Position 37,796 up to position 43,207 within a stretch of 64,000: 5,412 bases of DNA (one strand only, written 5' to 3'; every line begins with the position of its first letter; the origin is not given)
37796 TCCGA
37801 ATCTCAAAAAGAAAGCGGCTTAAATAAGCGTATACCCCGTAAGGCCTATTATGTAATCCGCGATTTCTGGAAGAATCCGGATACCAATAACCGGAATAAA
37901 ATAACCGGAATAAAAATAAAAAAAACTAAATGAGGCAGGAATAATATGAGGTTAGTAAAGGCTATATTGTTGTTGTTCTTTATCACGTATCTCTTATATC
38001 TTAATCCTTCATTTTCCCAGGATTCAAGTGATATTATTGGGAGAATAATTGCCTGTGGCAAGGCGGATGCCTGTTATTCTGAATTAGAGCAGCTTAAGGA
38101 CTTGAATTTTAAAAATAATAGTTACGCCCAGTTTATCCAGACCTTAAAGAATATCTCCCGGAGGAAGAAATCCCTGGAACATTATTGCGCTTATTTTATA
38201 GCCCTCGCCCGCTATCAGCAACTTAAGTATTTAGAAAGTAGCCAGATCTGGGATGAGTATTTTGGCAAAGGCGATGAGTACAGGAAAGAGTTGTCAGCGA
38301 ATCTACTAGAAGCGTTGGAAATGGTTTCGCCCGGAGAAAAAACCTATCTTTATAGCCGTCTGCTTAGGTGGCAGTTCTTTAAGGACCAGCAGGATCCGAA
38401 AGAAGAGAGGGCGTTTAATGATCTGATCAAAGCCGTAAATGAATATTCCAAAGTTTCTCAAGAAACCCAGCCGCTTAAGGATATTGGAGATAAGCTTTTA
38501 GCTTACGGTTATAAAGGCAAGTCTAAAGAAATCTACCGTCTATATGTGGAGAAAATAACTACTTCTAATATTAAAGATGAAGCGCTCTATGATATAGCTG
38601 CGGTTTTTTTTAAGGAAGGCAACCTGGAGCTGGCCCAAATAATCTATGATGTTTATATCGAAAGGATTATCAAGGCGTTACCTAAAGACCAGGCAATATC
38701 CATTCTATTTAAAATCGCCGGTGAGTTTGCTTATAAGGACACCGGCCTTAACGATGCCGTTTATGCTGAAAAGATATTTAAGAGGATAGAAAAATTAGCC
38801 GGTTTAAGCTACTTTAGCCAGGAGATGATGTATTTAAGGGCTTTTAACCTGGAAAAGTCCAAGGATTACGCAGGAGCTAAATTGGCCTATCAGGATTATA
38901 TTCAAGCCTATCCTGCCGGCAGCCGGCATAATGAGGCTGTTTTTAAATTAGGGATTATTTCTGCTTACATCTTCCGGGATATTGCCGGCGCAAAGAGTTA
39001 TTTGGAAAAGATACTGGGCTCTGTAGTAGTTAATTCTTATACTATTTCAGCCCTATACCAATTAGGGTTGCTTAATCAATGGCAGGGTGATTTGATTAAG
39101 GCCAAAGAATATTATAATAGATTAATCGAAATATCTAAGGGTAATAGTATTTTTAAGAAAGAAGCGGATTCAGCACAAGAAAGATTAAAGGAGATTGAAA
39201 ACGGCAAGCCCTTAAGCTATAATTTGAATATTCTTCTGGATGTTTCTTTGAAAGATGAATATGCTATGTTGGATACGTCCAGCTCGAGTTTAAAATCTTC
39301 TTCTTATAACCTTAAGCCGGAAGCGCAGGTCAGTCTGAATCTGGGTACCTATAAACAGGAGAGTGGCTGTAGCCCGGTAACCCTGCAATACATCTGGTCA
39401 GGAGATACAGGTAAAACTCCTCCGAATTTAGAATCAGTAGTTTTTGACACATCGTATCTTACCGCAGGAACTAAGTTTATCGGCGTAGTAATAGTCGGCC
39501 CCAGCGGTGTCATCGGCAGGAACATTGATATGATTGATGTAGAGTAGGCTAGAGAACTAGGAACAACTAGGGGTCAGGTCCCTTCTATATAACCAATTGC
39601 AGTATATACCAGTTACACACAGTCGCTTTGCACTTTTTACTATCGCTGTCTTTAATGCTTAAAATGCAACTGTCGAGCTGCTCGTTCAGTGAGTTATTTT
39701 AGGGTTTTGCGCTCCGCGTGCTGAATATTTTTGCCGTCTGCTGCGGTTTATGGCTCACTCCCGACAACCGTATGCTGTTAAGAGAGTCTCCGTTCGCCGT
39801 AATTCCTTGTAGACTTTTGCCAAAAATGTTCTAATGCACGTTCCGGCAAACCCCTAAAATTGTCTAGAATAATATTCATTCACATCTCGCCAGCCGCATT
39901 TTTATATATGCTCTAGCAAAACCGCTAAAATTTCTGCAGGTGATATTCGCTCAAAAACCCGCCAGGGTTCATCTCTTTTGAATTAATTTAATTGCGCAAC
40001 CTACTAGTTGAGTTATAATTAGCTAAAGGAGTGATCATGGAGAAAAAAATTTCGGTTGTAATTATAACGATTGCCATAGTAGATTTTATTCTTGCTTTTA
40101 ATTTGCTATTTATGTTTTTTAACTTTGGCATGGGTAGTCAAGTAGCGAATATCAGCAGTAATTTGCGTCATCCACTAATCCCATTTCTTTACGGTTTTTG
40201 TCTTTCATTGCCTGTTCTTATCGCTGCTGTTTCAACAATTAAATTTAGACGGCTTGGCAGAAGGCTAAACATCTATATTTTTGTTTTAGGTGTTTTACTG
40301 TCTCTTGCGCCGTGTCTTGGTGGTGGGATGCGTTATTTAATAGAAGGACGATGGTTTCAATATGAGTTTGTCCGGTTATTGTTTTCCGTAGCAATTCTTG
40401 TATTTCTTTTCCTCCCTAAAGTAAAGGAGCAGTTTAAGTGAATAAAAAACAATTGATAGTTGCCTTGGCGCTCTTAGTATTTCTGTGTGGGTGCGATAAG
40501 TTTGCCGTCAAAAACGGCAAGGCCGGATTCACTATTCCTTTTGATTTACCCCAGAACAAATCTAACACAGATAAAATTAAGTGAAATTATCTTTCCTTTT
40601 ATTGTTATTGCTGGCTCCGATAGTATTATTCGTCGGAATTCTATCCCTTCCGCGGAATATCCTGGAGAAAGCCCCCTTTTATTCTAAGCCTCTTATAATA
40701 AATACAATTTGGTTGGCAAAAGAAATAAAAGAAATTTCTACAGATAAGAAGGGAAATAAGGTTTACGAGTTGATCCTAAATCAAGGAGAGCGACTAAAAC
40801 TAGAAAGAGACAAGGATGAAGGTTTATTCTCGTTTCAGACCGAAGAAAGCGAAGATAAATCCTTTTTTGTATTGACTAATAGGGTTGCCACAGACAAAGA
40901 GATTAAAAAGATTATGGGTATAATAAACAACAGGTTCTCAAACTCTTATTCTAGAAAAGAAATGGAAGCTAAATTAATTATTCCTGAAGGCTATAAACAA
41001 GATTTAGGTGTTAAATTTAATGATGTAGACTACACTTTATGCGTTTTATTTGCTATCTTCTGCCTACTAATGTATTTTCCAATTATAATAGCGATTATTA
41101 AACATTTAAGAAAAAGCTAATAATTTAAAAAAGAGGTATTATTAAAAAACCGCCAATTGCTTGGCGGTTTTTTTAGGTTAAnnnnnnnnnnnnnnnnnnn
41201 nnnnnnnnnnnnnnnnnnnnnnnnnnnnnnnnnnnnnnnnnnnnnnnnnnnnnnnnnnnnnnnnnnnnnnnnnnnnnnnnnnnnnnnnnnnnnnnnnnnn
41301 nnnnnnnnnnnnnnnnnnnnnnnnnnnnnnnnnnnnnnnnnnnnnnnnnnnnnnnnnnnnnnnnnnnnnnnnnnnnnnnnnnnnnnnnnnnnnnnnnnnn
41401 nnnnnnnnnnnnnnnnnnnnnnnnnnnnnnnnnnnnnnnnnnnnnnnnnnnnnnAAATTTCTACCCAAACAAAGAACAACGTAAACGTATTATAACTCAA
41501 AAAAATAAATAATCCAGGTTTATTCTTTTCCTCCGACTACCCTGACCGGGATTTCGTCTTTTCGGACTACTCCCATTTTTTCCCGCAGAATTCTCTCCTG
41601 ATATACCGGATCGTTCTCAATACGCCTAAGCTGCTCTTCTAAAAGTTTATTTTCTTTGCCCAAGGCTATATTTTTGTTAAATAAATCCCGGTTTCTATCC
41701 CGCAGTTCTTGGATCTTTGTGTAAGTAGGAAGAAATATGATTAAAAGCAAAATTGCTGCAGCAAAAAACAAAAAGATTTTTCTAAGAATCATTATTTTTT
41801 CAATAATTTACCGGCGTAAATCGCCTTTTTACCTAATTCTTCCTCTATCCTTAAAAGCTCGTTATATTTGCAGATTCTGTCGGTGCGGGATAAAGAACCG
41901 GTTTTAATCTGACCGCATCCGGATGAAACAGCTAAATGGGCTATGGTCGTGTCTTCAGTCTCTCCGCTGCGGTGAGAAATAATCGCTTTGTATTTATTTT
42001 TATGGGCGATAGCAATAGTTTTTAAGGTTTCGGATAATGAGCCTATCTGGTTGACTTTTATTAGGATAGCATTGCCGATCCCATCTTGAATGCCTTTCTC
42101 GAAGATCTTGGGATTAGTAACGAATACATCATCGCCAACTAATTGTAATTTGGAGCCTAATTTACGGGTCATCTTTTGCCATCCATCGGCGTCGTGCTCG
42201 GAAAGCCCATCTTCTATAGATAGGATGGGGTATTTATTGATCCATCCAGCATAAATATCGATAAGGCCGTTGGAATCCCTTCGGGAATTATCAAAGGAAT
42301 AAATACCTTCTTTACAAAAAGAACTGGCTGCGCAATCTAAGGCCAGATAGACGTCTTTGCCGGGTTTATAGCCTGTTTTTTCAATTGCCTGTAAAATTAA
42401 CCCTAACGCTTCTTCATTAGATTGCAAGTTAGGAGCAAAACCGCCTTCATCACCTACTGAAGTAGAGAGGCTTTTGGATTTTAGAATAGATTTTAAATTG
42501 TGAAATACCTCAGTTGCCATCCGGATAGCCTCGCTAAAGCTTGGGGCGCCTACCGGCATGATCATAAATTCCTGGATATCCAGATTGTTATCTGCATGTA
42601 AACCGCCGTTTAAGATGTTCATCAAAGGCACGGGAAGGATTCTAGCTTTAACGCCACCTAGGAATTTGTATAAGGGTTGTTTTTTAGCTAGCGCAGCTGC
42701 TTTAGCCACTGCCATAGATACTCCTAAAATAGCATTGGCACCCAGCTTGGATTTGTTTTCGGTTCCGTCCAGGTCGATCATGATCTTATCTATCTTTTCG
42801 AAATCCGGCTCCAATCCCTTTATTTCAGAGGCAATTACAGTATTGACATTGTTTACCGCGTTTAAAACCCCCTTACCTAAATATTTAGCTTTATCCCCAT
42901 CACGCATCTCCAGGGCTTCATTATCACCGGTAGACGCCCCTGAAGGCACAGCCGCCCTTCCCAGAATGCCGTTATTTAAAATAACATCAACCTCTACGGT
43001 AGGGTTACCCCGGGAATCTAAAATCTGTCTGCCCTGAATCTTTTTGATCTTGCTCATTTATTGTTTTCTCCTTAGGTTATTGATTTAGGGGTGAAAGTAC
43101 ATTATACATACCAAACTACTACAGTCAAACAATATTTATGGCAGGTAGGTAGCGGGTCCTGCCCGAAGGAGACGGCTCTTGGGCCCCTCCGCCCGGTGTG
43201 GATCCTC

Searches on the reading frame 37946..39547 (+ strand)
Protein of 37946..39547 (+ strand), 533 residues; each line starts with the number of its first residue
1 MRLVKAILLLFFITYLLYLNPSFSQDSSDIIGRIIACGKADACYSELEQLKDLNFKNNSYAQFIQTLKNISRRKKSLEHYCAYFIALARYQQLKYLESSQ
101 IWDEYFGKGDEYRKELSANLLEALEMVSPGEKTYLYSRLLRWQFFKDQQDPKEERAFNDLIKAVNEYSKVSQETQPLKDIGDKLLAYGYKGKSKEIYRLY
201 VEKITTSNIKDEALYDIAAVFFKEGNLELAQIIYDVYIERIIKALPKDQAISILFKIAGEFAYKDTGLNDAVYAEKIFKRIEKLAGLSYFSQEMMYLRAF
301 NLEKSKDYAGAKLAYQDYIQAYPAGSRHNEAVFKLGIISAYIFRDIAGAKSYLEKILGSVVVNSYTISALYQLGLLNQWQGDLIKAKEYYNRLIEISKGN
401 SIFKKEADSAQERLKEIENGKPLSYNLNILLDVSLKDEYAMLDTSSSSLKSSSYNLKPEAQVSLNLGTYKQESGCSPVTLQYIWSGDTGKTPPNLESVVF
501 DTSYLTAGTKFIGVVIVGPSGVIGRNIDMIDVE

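Call 28: search_protein_families(library=pfam, proteins=[window:37946-39547:+], max_evalue=0.001)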
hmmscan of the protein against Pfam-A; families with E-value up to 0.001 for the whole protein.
window:37946-39547:+ (533 aa): 4 families
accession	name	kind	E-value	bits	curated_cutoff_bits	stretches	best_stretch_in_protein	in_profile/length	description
PF13174.12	TPR_6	-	5.3e-10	39.7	26.3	0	369-395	2-28/33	Tetratricopeptide repeat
PF07719.23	TPR_2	-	7.6e-07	29.2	27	0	369-400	3-34/34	Tetratricopeptide repeat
PF13424.12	TPR_12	-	0.00022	21.8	30.1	0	366-397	2-33/77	Tetratricopeptide repeat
PF00515.34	TPR_1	-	0.00048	20.3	27.8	0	368-397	2-31/34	Tetratricopeptide repeat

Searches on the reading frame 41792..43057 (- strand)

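Call 28: search_protein_families(library=pfam, proteins=[window:41792-43057:-], max_evalue=0.001)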
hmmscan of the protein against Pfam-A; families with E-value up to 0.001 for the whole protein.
window:41792-43057:- (421 aa): 3 families
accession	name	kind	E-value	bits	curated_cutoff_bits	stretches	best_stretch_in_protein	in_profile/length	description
PF00113.28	Enolase_C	-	1.5e-120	402.4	21.5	1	140-418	3-291/296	Enolase, C-terminal TIM barrel domain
PF03952.21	Enolase_N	-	6.8e-58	194.9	35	1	4-133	1-131/131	Enolase, N-terminal domain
PF13378.12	MR_MLE_C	-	0.0001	22.6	29.4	1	274-383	68-173/219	Enolase C-terminal domain-like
